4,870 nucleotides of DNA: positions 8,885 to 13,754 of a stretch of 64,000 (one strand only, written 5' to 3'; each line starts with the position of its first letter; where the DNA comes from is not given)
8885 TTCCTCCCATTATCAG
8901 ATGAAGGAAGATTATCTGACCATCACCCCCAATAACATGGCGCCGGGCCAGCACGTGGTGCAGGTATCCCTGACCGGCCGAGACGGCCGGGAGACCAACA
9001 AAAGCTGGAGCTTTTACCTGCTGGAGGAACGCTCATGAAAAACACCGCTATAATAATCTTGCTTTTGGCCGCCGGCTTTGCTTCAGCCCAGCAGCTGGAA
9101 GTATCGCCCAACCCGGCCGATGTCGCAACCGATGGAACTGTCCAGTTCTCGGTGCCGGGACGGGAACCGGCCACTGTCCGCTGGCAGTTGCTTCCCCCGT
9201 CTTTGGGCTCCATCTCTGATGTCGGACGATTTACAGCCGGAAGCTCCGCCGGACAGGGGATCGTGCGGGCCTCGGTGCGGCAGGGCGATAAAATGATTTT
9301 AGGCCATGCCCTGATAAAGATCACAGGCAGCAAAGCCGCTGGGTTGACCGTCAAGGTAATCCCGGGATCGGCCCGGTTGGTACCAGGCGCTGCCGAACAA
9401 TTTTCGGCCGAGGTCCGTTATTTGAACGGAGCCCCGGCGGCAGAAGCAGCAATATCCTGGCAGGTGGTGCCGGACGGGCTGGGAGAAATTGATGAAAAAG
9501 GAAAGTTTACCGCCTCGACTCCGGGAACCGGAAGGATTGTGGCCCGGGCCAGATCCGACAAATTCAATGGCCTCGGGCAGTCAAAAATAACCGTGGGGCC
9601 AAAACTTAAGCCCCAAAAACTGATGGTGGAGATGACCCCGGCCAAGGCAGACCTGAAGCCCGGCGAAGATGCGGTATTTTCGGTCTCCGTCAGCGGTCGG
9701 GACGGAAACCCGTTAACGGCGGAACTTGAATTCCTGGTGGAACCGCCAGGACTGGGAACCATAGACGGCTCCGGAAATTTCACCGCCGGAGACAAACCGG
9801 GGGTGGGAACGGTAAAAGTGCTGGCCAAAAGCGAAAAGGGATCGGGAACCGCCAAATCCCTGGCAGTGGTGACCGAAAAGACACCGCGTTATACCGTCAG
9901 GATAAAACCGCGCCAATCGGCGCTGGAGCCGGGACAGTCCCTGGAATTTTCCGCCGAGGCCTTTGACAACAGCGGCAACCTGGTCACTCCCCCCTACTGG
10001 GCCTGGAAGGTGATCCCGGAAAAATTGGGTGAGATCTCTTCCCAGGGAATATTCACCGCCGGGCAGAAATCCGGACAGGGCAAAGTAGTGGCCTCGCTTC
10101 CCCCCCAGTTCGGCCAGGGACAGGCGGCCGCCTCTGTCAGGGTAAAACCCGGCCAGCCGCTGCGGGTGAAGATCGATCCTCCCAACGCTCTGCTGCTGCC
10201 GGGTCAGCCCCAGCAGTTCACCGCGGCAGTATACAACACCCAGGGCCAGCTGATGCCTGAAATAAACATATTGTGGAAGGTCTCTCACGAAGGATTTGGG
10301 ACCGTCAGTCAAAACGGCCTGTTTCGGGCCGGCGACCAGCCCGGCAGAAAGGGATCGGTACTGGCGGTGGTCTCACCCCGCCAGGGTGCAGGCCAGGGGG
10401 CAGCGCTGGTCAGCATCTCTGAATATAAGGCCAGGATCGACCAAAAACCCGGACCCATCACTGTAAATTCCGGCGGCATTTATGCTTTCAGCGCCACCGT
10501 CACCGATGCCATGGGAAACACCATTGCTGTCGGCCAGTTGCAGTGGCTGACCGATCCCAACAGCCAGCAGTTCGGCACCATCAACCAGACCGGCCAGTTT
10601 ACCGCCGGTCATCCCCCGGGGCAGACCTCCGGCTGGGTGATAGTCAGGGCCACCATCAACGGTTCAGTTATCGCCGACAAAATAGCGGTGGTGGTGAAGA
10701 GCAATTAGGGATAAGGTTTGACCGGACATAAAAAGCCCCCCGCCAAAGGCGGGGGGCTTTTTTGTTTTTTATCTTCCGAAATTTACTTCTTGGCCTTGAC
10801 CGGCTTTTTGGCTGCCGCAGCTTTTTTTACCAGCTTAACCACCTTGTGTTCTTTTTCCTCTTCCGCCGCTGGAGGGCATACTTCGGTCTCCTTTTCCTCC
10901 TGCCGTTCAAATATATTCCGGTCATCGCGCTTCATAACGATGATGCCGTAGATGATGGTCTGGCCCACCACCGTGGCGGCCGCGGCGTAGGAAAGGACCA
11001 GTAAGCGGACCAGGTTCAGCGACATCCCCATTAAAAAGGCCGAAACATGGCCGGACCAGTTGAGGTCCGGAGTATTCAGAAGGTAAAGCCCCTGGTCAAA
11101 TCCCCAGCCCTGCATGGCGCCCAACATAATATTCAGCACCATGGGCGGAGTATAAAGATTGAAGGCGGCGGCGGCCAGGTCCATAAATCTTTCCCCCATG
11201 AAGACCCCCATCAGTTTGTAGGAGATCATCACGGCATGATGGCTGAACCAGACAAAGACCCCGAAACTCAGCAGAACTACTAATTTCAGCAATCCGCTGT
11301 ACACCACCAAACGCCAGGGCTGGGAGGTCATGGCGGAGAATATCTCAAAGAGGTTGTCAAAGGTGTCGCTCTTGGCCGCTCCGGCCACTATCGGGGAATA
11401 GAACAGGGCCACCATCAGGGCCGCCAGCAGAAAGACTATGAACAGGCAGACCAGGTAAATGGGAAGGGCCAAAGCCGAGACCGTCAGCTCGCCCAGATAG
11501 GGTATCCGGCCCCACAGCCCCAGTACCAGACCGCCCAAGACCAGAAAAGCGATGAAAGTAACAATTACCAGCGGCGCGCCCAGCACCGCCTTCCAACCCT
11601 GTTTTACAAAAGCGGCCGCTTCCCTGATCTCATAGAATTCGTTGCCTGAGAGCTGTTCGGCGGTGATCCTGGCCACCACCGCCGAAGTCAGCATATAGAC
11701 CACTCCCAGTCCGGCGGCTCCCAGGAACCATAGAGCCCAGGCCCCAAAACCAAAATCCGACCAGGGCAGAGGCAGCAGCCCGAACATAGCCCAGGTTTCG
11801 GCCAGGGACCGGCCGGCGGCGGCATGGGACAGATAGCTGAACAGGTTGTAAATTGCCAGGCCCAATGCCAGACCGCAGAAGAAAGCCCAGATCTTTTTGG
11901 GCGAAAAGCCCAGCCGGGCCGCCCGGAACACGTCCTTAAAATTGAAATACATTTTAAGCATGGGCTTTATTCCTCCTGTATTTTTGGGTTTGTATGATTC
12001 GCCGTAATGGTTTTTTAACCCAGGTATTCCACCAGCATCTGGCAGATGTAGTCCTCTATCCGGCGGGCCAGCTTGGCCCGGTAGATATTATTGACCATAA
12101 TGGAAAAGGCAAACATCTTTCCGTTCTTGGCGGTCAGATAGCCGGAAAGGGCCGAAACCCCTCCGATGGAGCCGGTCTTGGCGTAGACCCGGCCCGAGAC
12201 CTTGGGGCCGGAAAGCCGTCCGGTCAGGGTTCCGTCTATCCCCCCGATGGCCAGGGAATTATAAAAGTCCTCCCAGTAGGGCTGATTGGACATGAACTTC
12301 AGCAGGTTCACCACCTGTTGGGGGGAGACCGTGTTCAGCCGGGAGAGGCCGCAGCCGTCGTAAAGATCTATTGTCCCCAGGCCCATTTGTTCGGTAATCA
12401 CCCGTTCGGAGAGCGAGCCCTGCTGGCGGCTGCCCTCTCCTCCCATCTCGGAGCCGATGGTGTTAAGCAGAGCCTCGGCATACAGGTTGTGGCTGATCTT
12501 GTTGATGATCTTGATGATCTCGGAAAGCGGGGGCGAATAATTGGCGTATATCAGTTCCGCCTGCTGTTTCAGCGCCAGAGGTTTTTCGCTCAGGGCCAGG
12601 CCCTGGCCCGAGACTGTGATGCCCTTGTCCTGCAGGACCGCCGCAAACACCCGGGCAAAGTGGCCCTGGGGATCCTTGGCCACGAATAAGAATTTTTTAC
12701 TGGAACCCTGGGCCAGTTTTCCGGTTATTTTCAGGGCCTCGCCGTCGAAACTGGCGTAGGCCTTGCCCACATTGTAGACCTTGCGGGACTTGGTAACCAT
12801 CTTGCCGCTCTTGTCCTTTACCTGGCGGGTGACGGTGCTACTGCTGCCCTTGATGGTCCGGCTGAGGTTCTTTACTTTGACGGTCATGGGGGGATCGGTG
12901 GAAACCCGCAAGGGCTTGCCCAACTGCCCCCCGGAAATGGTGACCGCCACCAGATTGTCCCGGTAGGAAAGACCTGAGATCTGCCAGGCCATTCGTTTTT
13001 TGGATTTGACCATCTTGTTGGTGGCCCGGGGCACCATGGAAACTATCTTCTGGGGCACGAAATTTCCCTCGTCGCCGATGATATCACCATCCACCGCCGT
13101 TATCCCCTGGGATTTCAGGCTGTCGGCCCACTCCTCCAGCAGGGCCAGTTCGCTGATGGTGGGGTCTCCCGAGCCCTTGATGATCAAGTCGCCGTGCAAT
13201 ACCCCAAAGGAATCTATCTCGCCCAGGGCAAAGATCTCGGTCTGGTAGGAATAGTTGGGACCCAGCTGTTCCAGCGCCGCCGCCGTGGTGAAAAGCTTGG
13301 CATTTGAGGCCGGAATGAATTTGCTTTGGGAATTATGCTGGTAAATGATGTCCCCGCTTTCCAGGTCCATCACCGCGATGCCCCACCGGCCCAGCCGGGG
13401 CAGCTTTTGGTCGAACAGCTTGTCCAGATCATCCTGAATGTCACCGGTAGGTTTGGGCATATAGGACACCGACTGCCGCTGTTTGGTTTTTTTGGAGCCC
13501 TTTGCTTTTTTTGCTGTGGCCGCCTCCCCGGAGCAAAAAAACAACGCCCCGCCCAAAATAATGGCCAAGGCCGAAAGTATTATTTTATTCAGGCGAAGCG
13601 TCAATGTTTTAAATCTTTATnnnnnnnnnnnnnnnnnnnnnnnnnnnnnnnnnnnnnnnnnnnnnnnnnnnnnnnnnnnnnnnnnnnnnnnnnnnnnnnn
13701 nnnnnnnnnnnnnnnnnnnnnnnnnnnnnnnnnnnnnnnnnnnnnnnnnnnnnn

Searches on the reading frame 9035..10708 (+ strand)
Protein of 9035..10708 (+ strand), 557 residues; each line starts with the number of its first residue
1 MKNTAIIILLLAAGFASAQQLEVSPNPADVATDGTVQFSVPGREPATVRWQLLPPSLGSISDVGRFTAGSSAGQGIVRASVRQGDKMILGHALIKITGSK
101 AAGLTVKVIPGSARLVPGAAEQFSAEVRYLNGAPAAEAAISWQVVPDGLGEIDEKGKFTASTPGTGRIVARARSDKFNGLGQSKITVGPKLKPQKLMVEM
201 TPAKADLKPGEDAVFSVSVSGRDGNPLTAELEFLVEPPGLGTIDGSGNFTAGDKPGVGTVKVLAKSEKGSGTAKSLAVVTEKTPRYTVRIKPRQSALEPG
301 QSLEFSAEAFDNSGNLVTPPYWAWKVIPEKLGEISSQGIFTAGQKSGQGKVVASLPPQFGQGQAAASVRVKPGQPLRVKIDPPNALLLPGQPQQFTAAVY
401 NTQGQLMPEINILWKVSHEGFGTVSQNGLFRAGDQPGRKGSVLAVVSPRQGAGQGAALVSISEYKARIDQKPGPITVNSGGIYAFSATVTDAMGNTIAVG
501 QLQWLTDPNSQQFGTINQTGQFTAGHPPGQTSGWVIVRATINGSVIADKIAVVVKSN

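Call 16: search_protein_families(library=pfam, proteins=[window:9035-10708:+], max_evalue=0.001)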
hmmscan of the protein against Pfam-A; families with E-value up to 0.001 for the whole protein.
window:9035-10708:+ (557 aa): 3 families
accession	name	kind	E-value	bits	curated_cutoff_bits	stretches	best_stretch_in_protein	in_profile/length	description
PF02368.24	Big_2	-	1.6e-16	60.5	22.8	0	378-432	5-56/79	Bacterial Ig-like domain (group 2)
PF02369.22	Big_1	-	0.0004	20.9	34.9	0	485-546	21-85/93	Bacterial Ig-like domain (group 1)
PF13620.12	CarboxypepD_reg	-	0.00082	20.1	32.3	0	126-190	5-72/82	Carboxypeptidase regulatory-like domain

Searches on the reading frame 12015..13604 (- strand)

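Call 16: search_protein_families(library=pfam, proteins=[window:12015-13604:-], max_evalue=0.001)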
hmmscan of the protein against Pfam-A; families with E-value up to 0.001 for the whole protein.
window:12015-13604:- (529 aa): 2 families
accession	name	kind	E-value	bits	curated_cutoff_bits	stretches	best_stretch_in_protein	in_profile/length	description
PF02113.21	Peptidase_S13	-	5.1e-83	279.7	22.8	1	58-523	3-440/444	D-Ala-D-Ala carboxypeptidase 3 (S13) family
PF13354.11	Beta-lactamase2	-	3.3e-07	30.3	22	0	423-504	131-214/214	Beta-lactamase enzyme family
